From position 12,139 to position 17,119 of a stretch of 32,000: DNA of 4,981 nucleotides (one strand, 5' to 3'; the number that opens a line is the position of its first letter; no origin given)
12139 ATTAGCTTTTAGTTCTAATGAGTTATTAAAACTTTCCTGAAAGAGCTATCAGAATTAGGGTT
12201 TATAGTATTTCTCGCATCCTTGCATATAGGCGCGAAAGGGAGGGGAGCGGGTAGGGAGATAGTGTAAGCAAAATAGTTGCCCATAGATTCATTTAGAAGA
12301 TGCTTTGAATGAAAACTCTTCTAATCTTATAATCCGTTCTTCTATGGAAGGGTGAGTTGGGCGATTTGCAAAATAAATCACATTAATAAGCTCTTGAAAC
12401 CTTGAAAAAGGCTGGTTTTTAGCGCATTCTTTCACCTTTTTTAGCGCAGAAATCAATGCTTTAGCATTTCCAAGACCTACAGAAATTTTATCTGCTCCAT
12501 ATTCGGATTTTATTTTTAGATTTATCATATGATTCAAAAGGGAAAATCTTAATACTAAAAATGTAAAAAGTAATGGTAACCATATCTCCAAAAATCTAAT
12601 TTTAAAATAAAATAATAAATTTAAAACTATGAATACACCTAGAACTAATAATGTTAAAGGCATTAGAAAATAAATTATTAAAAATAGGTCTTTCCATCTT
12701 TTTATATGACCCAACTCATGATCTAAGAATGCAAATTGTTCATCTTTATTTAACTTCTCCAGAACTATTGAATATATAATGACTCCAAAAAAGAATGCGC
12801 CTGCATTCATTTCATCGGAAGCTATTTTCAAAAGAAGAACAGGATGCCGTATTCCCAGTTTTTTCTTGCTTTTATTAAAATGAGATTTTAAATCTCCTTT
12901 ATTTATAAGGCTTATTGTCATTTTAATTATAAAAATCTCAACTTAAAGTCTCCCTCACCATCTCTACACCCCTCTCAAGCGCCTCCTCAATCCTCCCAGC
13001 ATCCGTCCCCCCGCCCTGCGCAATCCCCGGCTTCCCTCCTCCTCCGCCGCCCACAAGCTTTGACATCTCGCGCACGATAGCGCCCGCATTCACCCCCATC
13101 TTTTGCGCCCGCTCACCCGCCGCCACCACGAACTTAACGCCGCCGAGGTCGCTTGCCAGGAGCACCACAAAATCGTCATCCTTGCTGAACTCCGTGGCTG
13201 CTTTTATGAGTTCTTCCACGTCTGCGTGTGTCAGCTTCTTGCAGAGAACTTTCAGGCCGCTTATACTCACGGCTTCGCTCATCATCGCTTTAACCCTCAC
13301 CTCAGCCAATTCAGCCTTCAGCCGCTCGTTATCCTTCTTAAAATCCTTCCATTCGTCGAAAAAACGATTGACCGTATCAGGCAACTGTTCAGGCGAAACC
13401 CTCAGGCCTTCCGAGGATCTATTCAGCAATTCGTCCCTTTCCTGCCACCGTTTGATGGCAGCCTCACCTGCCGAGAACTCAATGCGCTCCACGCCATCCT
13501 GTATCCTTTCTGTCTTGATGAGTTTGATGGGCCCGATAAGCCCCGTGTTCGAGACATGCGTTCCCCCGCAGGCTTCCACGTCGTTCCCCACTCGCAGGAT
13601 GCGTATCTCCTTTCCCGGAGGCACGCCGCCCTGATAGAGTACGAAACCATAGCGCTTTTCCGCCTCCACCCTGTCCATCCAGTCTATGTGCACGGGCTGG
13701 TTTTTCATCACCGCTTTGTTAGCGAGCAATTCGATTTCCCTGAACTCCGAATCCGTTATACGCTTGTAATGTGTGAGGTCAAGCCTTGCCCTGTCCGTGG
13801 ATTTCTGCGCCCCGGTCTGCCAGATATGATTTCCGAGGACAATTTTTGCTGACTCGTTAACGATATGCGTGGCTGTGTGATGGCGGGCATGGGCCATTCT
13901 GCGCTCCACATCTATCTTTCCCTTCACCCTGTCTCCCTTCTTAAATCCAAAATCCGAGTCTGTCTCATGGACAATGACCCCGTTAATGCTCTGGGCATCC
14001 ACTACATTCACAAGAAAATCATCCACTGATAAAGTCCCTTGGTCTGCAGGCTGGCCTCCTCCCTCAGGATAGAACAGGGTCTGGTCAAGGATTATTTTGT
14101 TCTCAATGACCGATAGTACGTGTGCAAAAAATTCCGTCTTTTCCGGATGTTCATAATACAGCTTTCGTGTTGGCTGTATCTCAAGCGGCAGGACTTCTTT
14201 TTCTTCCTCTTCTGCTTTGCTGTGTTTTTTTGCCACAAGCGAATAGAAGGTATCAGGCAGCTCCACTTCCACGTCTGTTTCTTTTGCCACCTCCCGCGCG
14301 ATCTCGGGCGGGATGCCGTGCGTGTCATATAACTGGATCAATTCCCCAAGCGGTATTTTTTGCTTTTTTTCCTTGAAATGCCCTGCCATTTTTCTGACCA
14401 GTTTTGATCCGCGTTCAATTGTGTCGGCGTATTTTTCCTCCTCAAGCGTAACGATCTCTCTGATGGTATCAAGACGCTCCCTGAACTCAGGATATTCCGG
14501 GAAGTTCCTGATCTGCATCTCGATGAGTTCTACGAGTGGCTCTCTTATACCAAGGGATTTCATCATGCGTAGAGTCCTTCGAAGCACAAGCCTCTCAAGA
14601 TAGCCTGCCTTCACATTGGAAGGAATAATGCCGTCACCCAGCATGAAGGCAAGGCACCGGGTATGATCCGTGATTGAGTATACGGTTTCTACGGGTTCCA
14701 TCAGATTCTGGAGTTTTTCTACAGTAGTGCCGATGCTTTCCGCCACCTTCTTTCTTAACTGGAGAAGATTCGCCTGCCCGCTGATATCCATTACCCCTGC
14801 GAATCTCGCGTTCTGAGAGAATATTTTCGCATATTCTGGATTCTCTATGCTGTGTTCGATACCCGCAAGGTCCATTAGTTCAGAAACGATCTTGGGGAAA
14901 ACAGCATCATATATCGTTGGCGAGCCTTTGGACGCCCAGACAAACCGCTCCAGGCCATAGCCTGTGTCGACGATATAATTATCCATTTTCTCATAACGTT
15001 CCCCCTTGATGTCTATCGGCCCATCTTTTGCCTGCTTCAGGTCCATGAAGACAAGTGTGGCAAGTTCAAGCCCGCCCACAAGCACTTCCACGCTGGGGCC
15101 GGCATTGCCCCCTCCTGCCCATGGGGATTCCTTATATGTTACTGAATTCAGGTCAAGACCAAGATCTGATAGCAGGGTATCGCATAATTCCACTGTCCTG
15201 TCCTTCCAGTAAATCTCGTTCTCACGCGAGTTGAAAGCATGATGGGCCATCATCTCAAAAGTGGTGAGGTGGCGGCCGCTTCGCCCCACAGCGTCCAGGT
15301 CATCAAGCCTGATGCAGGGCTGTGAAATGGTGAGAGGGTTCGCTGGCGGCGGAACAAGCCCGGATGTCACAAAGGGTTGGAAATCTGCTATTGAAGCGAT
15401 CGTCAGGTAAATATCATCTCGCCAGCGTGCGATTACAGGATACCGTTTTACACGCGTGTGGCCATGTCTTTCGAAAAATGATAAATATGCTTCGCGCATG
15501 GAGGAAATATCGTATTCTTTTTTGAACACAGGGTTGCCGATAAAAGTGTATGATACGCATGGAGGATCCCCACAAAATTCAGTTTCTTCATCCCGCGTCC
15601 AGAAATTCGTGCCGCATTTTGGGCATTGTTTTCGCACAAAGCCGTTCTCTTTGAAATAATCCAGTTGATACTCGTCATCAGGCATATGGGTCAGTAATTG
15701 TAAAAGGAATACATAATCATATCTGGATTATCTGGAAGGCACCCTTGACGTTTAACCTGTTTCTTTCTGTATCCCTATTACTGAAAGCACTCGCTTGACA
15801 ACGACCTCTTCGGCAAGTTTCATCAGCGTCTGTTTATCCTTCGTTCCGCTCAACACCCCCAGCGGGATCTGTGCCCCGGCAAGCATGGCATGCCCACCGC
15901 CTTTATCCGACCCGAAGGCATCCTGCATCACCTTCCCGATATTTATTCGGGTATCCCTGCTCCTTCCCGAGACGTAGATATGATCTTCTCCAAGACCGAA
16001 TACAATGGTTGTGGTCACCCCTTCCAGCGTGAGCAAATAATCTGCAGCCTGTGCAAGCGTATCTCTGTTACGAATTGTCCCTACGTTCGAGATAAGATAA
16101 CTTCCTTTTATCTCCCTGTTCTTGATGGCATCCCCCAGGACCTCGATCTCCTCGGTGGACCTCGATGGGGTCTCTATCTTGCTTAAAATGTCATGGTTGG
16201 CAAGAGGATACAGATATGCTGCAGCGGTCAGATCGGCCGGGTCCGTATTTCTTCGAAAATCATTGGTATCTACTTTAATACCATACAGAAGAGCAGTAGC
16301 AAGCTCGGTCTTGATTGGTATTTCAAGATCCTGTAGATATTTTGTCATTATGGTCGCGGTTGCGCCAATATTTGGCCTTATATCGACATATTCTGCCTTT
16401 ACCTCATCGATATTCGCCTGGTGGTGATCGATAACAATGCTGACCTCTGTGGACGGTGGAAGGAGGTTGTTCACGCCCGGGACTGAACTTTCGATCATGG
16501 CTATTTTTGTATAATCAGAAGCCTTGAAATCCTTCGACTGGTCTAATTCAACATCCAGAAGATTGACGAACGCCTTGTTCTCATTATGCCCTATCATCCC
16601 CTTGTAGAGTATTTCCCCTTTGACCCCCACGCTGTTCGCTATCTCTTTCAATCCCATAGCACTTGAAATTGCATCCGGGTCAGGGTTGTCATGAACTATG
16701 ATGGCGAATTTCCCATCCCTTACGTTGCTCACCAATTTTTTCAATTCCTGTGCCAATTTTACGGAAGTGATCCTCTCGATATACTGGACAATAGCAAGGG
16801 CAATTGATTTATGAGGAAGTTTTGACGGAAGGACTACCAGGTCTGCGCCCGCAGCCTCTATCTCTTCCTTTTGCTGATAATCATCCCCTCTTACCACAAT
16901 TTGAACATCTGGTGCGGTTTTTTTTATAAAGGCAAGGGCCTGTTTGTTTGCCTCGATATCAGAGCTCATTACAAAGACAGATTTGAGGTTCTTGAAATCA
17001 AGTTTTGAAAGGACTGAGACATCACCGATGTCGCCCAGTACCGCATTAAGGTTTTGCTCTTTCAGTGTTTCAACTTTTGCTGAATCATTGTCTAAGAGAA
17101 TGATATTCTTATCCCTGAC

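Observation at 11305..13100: Duplicated alaS 3' end flanking an AT-rich cassette: alaS looks like an integration hotspot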

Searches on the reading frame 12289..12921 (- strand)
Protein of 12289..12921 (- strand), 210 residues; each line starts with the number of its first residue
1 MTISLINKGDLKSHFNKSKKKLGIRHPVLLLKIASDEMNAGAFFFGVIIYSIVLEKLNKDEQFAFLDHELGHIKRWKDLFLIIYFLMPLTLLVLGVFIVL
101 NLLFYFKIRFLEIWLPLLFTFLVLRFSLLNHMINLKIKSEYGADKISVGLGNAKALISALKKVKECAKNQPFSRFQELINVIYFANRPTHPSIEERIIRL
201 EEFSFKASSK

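Call 9: search_protein_families(library=pfam, proteins=[window:12289-12921:-], max_evalue=0.01)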
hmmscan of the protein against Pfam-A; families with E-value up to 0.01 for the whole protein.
window:12289-12921:- (210 aa): 2 families
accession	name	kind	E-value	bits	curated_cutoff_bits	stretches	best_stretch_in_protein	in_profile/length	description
PF01435.24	Peptidase_M48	-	3.8e-12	46.8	20.3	1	9-202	5-184/186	Peptidase family M48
PF18894.6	PhageMetallopep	-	0.008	16.7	23.7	0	43-78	63-97/134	Putative phage metallopeptidase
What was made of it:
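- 12289..12921 (-): Cargo of unit 1: an M48-family metalloprotease-like gene (210 aa, motif HELGH), 28.6% GC. Pfam PF01435, E 3.8e-12 (call 9).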

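Call 10: search_protein_families(library=ncbifam, proteins=[window:12289-12921:-], max_evalue=0.01)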
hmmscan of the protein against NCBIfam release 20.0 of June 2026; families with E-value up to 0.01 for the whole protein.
window:12289-12921:- (210 aa): 8 families
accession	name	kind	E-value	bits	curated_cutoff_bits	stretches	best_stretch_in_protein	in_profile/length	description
NF002775.0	PRK02870.1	equivalog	1e-06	28.3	285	1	47-171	158-286/338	zinc metalloprotease HtpX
NF002669.0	PRK02391.1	equivalog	1.1e-06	28.1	341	1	51-204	123-292/298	zinc metalloprotease HtpX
NF002826.0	PRK03001.1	equivalog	1.9e-06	27.3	369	1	51-204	114-279/285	zinc metalloprotease HtpX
NF003965.0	PRK05457.1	equivalog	2.3e-06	27.2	245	1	51-202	123-283/285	protease HtpX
NF003425.0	PRK04897.1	equivalog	6.9e-06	25.5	355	1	51-202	126-297/298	zinc metalloprotease HtpX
NF002839.0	PRK03072.1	equivalog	2.3e-05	23.7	412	1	53-206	120-287/291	zinc metalloprotease HtpX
NF002363.0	PRK01345.1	equivalog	0.00042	19.5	422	1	53-170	115-233/318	zinc metalloprotease HtpX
NF002322.0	PRK01265.1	equivalog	0.009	15.5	275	0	51-103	129-181/325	zinc metalloprotease HtpX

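Call 18: search_protein_families(library=padloc, proteins=[window:12289-12921:-], max_evalue=0.1)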
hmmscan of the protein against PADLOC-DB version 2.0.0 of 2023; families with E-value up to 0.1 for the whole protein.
window:12289-12921:- (210 aa): 0 families

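Call 87: find_homologous_proteins(query=window:12289-12921:-, max_evalue=0.001)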
Query window:12289-12921:- (210 aa): 17 proteins with E <= 0.001 among 1221 candidates.
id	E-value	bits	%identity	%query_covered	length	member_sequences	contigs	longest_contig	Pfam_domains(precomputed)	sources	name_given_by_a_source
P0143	2.3e-129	447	100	100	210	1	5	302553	PF01435.25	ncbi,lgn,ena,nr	ncbi:MAG: M48 family metalloprotease [Candidatus Methanoperedens sp.]|nr:M48 family metalloprotease 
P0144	2.2e-64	235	57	99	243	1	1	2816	PF01435.25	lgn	-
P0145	1.6e-62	229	56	100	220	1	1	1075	PF01435.25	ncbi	-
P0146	5.2e-62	227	56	97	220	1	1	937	PF01435.25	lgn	-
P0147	2.4e-59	218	52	97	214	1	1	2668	PF01435.25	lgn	-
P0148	3.8e-51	192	54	97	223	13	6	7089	PF01435.25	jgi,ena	-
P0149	8.3e-51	190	68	67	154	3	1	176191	PF01435.25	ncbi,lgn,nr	ncbi:MAG: M48 family metalloprotease [Candidatus Methanoperedens sp.]|nr:M48 family metalloprotease 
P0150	4.4e-49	185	53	97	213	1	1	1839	PF01435.25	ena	-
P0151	1.3e-44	170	50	97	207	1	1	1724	PF01435.25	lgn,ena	-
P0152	1.1e-42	164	50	97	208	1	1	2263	PF01435.25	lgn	-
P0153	4.2e-42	162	45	97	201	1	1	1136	PF01435.25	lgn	-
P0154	8.1e-42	161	50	97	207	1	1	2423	PF01435.25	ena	-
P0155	4.6e-40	155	47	99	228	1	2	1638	PF01435.25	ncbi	-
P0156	1.5e-37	147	42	97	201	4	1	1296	PF01435.25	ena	-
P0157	3.0e-37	146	44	97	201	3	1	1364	PF01435.25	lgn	-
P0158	7.3e-33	132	39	82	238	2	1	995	PF01435.25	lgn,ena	-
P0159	3.4e-4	38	26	74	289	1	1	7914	PF01435.25,PF05569.18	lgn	-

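Call 88: find_encoding_contigs(protein=P0149, flank=8000, max_places=2)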
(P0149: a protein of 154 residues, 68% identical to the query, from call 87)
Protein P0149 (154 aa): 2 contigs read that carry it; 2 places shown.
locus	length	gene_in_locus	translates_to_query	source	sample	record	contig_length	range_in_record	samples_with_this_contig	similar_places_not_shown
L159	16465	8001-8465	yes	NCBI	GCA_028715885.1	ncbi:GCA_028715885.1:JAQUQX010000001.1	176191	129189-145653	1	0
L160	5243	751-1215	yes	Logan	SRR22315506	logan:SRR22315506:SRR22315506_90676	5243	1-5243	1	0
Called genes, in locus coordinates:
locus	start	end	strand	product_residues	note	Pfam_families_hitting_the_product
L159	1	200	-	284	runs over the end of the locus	PF01972:SDH_protease, PF25145:NfeD1b_N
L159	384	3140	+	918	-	PF00403:HMA, PF19803:DUF6286 (faint), PF00403:HMA, PF00122:E1-E2_ATPase, PF00702:Hydrolase, PF08282:Hydrolase_3 (faint)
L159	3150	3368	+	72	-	-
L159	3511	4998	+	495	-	PF02254:TrkA_N, PF01368:DHH, PF02272:DHHA1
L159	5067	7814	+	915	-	PF01411:tRNA-synt_2c, PF07973:tRNA_SAD, PF02272:DHHA1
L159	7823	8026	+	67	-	-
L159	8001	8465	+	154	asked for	PF01435:Peptidase_M48 (weak)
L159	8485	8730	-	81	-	-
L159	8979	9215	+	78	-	PF26688:RHH_12 (weak)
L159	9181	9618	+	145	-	PF01850:PIN (weak), PF10130:PIN_2, PF13470:PIN_3, PF16289:PIN_12 (weak)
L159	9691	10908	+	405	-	PF09861:Lar_N, PF21113:LarA_C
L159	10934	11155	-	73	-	-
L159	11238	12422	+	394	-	-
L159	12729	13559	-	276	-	PF01135:PCMT, PF13489:Methyltransf_23, PF01209:Ubie_methyltran, PF06325:PrmA, PF13847:Methyltransf_31, PF08241:Methyltransf_11, PF08242:Methyltransf_12, PF13649:Methyltransf_25, +2 more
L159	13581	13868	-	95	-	PF04014:MazE_antitoxin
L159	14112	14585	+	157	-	PF17146:PIN_6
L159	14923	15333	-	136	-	PF10130:PIN_2 (weak), PF13470:PIN_3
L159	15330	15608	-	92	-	PF04014:MazE_antitoxin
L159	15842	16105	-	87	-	PF05016:ParE_toxin (weak)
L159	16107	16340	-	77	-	PF10884:DUF2683 (weak)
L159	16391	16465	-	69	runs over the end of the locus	-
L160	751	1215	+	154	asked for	PF01435:Peptidase_M48 (weak)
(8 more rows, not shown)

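Call 89: find_encoding_contigs(protein=P0148, flank=8000, max_places=3)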
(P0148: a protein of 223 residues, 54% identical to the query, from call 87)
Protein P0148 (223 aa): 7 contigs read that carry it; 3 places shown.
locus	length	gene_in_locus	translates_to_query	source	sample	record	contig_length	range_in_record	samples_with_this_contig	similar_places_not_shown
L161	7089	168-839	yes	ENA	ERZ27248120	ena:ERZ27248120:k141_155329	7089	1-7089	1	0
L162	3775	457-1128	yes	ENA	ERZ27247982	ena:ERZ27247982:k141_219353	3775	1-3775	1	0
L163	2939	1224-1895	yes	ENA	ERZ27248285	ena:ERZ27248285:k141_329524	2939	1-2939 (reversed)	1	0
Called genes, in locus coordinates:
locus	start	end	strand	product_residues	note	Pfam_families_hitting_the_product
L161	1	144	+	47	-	?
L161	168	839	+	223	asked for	PF01435:Peptidase_M48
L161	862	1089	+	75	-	-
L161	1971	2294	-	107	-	-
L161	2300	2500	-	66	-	PF12724:Flavodoxin_5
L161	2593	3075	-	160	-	PF00258:Flavodoxin_1 (weak), PF12641:Flavodoxin_3 (weak), PF12724:Flavodoxin_5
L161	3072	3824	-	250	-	PF14329:DUF4386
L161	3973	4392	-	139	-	PF09195:Endonuc-BglII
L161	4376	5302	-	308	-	PF01555:N6_N4_Mtase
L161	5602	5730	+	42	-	-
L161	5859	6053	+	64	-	-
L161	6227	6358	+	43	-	-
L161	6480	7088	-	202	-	?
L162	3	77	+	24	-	?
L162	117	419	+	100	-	-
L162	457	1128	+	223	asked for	PF01435:Peptidase_M48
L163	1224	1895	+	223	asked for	PF01435:Peptidase_M48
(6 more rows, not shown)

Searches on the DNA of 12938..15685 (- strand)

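Call 45: search_rna_families(sources=[L097, L099, L107], threshold=gathering)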
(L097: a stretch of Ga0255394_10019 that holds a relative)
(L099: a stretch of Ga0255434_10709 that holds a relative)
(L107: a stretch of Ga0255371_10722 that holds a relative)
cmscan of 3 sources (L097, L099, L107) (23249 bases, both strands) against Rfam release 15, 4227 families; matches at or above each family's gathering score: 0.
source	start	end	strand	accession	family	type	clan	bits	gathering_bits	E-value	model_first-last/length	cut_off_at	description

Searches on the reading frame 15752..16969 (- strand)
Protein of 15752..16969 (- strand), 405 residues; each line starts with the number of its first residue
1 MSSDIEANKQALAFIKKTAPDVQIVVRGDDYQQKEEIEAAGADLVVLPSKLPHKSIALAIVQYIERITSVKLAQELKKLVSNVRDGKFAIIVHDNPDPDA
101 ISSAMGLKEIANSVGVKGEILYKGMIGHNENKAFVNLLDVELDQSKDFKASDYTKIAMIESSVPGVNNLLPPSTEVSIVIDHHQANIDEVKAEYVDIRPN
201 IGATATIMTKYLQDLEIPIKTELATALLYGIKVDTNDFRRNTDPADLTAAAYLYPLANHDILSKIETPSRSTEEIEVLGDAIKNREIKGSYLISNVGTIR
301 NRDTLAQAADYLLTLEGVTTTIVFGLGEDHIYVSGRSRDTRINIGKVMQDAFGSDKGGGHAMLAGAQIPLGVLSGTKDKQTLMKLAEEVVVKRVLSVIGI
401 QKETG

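Call 9: search_protein_families(library=pfam, proteins=[window:15752-16969:-], max_evalue=0.01)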
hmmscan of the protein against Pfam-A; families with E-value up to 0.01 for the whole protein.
window:15752-16969:- (405 aa): 3 families
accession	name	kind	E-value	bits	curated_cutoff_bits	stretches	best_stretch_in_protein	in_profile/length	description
PF02272.25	DHHA1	-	1.2e-13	51.8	25.9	1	289-390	2-100/102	DHHA1 domain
PF01368.27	DHH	-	4e-12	46.9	28.1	1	87-231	1-125/125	DHH family, N-terminal domain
PF02254.24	TrkA_N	-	0.0017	19.1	23.8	0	3-48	72-116/116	TrkA-N domain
